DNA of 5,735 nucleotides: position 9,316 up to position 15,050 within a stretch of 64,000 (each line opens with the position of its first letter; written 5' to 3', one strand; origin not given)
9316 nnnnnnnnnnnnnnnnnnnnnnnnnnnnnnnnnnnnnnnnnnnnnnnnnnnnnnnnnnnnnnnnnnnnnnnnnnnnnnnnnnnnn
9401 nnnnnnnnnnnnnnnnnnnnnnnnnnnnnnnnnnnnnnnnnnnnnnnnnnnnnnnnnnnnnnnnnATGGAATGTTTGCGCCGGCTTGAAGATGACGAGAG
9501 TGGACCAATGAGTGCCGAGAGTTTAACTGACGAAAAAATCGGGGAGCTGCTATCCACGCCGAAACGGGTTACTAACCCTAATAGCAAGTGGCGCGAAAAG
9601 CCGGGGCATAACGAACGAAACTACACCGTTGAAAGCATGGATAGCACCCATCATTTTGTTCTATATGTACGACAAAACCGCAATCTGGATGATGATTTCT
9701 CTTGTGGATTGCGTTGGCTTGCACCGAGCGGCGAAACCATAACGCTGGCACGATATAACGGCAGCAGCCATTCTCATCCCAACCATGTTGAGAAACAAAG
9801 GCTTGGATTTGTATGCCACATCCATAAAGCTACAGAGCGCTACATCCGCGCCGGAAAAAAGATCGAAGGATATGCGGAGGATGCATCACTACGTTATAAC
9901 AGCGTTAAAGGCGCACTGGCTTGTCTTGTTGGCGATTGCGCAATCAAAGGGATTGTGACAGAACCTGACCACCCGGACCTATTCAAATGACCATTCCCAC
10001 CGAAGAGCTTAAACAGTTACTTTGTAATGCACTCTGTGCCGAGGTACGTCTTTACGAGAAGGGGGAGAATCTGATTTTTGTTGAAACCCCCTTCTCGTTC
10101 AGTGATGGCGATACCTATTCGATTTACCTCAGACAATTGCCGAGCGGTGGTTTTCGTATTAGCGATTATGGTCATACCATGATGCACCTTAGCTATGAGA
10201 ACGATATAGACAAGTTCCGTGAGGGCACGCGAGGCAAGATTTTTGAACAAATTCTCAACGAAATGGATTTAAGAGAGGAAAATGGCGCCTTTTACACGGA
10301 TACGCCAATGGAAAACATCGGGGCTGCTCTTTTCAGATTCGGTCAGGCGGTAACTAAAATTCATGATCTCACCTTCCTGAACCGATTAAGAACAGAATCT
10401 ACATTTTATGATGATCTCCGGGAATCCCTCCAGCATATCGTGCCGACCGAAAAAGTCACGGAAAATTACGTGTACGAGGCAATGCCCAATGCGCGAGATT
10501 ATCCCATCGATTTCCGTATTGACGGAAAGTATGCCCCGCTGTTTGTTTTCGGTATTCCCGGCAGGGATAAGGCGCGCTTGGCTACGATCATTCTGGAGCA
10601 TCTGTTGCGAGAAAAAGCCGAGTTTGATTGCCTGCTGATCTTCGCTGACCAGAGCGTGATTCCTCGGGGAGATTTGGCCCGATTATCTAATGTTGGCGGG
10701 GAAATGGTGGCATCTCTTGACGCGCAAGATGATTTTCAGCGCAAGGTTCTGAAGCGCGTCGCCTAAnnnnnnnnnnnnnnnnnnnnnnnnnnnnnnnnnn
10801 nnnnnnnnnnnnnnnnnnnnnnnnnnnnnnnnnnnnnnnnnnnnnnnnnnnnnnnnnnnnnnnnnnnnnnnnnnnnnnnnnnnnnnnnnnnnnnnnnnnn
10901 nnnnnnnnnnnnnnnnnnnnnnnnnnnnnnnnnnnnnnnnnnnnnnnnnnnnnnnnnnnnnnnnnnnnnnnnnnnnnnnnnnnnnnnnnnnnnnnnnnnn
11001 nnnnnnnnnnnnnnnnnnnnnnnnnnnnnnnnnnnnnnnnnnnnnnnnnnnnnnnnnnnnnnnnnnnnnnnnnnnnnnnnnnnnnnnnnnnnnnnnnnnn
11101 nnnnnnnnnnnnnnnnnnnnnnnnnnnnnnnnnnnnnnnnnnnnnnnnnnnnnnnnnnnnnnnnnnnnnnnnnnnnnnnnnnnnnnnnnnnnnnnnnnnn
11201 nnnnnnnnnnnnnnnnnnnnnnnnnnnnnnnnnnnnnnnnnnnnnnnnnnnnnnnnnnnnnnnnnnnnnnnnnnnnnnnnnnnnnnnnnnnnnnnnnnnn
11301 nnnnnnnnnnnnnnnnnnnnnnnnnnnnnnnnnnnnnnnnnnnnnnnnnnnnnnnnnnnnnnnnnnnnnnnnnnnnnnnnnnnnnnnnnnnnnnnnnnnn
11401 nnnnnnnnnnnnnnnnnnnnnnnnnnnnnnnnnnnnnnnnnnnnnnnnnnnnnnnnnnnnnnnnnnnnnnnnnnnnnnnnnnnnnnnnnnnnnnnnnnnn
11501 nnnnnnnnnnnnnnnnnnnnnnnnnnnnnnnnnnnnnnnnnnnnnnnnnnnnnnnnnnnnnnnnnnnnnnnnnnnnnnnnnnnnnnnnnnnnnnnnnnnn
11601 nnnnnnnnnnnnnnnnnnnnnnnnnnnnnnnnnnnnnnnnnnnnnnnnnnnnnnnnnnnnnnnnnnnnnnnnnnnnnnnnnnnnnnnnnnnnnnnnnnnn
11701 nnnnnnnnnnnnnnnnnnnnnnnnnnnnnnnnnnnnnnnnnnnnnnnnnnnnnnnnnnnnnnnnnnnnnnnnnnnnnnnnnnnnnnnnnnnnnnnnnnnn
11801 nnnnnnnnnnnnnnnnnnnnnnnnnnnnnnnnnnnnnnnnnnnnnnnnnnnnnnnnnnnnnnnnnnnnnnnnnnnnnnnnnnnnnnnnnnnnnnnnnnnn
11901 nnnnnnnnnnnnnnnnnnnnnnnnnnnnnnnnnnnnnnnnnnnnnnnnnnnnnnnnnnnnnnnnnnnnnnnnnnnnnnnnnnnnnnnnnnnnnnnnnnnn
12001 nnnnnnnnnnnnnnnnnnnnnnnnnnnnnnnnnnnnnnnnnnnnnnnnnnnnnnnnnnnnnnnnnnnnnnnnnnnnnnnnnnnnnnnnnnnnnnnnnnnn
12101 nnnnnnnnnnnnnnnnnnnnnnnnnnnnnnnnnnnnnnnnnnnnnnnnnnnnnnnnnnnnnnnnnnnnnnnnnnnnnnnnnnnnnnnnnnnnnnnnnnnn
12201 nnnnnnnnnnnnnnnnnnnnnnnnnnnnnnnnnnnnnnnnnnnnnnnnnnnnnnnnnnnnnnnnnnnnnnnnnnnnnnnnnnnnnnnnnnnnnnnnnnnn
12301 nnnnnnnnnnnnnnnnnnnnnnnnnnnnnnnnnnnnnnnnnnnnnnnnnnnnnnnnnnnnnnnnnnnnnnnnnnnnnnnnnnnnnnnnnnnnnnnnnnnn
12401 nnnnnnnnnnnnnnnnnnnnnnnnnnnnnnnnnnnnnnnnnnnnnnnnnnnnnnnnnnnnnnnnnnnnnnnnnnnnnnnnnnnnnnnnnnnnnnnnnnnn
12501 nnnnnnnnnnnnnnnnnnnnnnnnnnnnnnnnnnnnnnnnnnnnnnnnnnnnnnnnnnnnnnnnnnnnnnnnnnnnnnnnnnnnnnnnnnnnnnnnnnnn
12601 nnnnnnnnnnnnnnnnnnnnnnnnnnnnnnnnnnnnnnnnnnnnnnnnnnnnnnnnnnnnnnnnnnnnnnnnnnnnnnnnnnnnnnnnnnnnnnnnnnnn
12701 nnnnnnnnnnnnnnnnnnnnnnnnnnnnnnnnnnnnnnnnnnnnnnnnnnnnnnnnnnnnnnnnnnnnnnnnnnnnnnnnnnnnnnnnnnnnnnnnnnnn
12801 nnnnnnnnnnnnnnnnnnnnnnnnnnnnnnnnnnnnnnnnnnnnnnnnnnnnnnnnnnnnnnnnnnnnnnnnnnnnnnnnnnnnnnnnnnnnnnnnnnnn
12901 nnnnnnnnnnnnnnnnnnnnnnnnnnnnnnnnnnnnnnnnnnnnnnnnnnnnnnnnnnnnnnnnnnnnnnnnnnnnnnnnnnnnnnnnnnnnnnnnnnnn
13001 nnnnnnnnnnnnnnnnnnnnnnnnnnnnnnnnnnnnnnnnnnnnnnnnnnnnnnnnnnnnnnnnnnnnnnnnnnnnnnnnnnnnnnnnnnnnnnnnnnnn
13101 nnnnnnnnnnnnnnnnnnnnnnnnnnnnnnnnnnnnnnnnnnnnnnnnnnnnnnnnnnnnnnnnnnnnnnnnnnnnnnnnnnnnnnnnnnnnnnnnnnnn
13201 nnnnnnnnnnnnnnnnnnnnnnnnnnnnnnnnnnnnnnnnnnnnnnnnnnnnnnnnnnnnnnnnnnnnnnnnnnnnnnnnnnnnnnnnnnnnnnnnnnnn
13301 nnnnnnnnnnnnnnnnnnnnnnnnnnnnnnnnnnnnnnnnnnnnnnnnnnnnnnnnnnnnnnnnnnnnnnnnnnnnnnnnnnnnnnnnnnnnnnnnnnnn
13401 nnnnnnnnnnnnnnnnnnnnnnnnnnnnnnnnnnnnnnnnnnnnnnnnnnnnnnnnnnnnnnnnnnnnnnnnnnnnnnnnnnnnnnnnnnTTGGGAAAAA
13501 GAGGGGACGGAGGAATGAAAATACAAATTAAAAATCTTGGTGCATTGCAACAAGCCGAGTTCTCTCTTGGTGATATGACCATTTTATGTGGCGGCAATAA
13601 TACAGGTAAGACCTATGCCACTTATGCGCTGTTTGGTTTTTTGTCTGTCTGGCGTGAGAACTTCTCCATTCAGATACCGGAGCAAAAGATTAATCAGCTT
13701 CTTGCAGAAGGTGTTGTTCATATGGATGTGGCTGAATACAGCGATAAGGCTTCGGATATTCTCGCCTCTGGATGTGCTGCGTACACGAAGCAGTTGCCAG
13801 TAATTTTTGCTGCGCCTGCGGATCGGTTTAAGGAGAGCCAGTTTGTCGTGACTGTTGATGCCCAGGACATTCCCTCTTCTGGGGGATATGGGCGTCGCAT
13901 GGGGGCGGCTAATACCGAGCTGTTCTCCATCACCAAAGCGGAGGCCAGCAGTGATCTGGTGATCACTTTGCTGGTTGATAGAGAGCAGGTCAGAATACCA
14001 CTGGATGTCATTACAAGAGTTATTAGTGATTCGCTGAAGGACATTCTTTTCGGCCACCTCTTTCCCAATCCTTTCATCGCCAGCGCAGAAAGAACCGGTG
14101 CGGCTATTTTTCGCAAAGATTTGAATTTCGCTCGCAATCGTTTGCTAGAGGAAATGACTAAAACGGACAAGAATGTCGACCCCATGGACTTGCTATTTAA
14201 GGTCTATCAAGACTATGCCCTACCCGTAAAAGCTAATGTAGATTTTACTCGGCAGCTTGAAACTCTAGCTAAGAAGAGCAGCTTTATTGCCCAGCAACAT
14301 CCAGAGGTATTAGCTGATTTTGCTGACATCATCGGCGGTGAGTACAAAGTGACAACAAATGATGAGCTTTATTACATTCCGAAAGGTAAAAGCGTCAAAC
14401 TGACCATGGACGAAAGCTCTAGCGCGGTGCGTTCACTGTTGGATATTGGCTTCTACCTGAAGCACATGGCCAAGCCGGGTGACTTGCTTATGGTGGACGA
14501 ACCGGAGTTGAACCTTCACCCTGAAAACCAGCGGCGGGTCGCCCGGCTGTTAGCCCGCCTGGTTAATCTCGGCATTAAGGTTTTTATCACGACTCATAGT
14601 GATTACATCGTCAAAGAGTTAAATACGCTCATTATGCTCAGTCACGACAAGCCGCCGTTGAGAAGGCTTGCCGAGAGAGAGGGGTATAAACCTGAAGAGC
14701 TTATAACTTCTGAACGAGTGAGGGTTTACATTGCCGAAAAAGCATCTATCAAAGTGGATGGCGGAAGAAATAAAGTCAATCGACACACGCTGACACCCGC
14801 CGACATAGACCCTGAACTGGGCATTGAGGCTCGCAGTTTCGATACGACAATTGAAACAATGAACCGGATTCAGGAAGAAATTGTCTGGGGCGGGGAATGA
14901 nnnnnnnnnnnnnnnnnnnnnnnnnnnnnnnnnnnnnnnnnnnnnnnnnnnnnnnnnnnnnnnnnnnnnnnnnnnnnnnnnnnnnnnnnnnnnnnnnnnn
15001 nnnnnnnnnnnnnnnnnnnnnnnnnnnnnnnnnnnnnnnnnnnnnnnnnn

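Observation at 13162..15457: Embedded STAS-like / ABC-ATPase / small nuclease-like triad as a possible switchable effector module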

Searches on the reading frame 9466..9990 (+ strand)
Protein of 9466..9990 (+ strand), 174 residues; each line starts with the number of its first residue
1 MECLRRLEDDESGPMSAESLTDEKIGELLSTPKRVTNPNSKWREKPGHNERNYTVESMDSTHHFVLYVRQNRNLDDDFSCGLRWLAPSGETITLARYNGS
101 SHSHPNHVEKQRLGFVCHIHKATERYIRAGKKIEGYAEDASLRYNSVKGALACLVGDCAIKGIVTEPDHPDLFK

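Call 3: search_protein_families(library=pfam, proteins=[window:9466-9990:+], max_evalue=0.01)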
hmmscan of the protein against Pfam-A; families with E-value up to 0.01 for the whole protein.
window:9466-9990:+ (174 aa): 1 family
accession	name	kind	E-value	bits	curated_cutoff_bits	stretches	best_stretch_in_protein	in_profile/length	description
PF22398.1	DUF6978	-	2e-06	28.5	29.6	1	20-132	1-104/133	Family of unknown function (DUF6978)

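Call 4: search_protein_families(library=padloc, proteins=[window:9466-9990:+], max_evalue=0.01)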
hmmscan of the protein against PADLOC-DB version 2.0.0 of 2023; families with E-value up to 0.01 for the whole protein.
window:9466-9990:+ (174 aa): 2 families
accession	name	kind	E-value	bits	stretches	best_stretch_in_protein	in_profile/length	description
PDLC04537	PDC-M24A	-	0.0017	16.3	1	20-74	2-55/166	-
PDLC04538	PDC-M24A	-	0.0023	16.3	1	19-120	2-96/146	-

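Call 76: search_protein_families(library=ncbifam, proteins=[window:9466-9990:+], max_evalue=0.001)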
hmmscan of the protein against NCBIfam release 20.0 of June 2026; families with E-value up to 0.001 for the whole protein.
window:9466-9990:+ (174 aa): 0 families

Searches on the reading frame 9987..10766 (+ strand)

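Call 3: search_protein_families(library=pfam, proteins=[window:9987-10766:+], max_evalue=0.01)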
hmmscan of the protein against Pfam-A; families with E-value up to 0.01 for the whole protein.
window:9987-10766:+ (259 aa): 1 family
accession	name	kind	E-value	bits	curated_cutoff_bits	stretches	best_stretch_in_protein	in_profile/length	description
PF08861.15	DUF1828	-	2.2e-24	86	22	1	34-125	1-91/91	Domain of unknown function DUF1828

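Call 4: search_protein_families(library=padloc, proteins=[window:9987-10766:+], max_evalue=0.01)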
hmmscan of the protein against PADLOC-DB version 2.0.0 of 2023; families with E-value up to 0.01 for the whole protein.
window:9987-10766:+ (259 aa): 2 families
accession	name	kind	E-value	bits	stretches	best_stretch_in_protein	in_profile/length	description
PDLC04539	PDC-M24B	-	4.2e-15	54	1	8-150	7-147/255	-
PDLC04540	PDC-M24B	-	1.3e-12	45.9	1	26-178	21-169/256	-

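Call 76: search_protein_families(library=ncbifam, proteins=[window:9987-10766:+], max_evalue=0.001)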
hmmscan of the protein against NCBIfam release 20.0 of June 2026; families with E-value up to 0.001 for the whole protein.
window:9987-10766:+ (259 aa): 0 families

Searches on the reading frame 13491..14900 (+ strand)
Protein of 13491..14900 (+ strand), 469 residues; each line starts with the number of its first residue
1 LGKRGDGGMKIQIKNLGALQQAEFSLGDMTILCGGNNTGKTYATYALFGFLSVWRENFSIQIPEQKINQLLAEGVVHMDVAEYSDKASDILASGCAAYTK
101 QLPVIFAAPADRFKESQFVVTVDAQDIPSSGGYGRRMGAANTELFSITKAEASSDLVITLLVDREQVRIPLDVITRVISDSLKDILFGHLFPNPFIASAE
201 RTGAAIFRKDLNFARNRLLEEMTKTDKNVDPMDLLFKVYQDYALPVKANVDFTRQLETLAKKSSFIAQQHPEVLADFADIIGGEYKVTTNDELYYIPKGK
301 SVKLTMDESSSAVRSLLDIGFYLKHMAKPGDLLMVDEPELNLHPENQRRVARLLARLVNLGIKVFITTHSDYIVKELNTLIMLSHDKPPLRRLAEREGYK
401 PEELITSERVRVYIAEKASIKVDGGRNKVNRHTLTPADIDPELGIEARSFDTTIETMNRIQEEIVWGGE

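Call 3: search_protein_families(library=pfam, proteins=[window:13491-14900:+], max_evalue=0.01)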
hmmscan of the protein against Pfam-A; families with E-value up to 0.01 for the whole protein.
window:13491-14900:+ (469 aa): 3 families
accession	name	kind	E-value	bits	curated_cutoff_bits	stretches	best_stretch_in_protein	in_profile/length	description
PF13175.12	AAA_15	-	1.2e-25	91.4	32.1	2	263-374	291-374/374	AAA ATPase domain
PF13304.12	AAA_21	-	4.5e-17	63.5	27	1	256-374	176-303/304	AAA domain, putative AbiEii toxin, Type IV TA system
PF02463.25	SMC_N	-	0.0046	16.9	40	0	325-385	154-213/220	RecF/RecN/SMC N terminal domain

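Call 4: search_protein_families(library=padloc, proteins=[window:13491-14900:+], max_evalue=0.01)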
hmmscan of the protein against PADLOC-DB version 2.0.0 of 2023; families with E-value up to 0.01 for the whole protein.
window:13491-14900:+ (469 aa): 116 families (the best 25 are shown)
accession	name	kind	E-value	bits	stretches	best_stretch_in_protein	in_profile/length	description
PDLC04664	PDC-M47A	-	4.2e-237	785.5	1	9-468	1-460/461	-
PDLC04033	PD-T4-4_A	-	4.2e-160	531.9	1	9-468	1-458/460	-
PDLC04032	PD-T4-4_A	-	2.2e-71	239.3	1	9-465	1-466/474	-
PDLC02979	AriA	-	3.5e-28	97.4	2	258-374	258-373/373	-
PDLC03878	NsnB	-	4.2e-22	77.4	1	10-382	4-289/345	-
PDLC02980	AriA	-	3.3e-21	74.6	1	216-374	170-303/304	-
PDLC04214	HEC-02A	-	5e-17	60.2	1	250-381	159-289/338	-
PDLC02358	Old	-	5.4e-17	59.8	2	313-377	269-332/578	Old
PDLC04213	HEC-02A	-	1.6e-16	58.8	1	250-380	154-282/337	-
PDLC02915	ATPase-Toprim_I-B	-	1.3e-12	45.3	2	332-377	258-302/623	-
PDLC04146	HEC-02B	-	5.5e-12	43.4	1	303-381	211-290/344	-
PDLC00285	PtuA1|PtuA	-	1.5e-11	42.2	1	287-379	241-335/432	AAA ATPase domain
PDLC04710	PDC-M56A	-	2.1e-11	41.4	2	332-386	243-297/382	-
PDLC00075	GajA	-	2.5e-11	40.8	1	293-378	234-314/536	AAA ATPase domain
PDLC00067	GajA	-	1e-10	38.8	2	10-53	7-50/604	AAA ATPase domain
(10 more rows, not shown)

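Call 71: search_protein_families(library=ncbifam, proteins=[window:13515-14900:+], max_evalue=0.01)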
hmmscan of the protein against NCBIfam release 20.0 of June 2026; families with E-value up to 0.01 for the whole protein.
window:13515-14900:+ (461 aa): 14 families
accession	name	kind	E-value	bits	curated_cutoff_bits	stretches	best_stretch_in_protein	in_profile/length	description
NF038234.1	retron_eff_Eco8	equivalog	3.4e-08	32.6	250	1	324-369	275-328/679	retron Eco8 family effector endonuclease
TIGR02673.1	FtsE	equivalog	2.1e-06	27.6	264.85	1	323-372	157-206/214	cell division ATP-binding protein FtsE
NF041760.1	PtuA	equivalog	3.7e-06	26.1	500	1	325-368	380-422/524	retron Ec78 anti-phage system effector ATPase PtuA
TIGR03608.1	L_ocin_972_ABC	subfamily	5.9e-06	25.9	254.85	1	316-375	147-206/206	putative bacteriocin export ABC transporter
TIGR01166.1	cbiO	subfamily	4.4e-05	23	211.8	1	322-362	146-186/190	cobalt ABC transporter, ATP-binding protein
NF040873.1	AztA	equivalog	0.00036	20.2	220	1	316-373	132-189/191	zinc ABC transporter ATP-binding protein AztA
NF047739.1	antiphage_MADS3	equivalog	0.00083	18.6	420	0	317-371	332-384/427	methylation-associated defense system AAA family ATPase MAD3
TIGR01188.1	drrA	subfamily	0.0012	18.2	312.45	1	288-371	112-192/302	daunorubicin resistance ABC transporter, ATP-binding protein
TIGR02857.1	CydD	equivalog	0.0031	16.5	435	0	318-375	473-529/529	thiol reductant ABC exporter subunit CydD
NF010068.0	PRK13548.1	equivalog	0.0045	16.1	261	0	318-361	158-201/261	heme ABC transporter ATP-binding protein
TIGR04406.1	LPS_export_lptB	equivalog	0.0052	16.1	240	0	318-362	150-194/239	LPS export ABC transporter ATP-binding protein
NF002981.0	PRK03695.1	equivalog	0.0056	16.1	281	0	320-361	154-195/253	vitamin B12 ABC transporter ATP-binding protein BtuD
NF011630.0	PRK15056.1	equivalog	0.0083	15.3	393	0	10-68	22-80/274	manganese/iron ABC transporter ATP-binding protein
NF038007.1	ABC_ATP_DarD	equivalog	0.01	15.4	375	0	319-374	157-212/218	darobactin export ABC transporter ATP-binding protein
